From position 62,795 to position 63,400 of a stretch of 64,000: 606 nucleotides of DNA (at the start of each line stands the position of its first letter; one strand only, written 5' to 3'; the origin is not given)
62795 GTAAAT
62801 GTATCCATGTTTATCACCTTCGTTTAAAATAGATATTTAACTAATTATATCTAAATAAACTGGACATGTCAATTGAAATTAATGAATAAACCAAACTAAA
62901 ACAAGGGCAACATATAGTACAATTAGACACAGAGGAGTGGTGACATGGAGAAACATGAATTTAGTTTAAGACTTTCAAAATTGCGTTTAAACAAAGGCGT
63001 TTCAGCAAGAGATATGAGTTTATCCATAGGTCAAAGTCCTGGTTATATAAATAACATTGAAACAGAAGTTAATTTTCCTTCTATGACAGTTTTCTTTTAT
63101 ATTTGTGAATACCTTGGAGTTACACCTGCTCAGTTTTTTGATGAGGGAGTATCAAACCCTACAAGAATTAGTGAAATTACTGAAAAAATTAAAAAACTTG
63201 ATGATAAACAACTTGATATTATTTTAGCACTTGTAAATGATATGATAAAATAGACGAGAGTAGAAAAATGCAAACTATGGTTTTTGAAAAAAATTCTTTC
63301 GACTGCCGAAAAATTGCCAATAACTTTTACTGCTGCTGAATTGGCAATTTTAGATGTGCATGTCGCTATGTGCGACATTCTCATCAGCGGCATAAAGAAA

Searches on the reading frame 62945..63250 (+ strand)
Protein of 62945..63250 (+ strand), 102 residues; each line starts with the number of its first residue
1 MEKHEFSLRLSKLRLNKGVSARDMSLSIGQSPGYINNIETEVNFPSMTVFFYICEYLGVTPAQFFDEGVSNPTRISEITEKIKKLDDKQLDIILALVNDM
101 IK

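Call 84: search_protein_families(library=pfam, proteins=[window:62945-63250:+], max_evalue=0.01)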
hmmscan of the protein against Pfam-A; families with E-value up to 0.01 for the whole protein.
window:62945-63250:+ (102 aa): 4 families
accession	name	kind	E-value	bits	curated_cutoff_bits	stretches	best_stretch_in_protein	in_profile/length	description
PF12844.13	HTH_19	-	5e-07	30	30.2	1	9-63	3-57/64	Helix-turn-helix domain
PF01381.28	HTH_3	-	1.5e-06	28.6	23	1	11-63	2-54/55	Helix-turn-helix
PF13560.12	HTH_31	-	0.00021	22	27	1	5-63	1-60/64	Helix-turn-helix domain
PF13443.12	HTH_26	-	0.00074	20.2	22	1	9-65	1-58/63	Cro/C1-type HTH DNA-binding domain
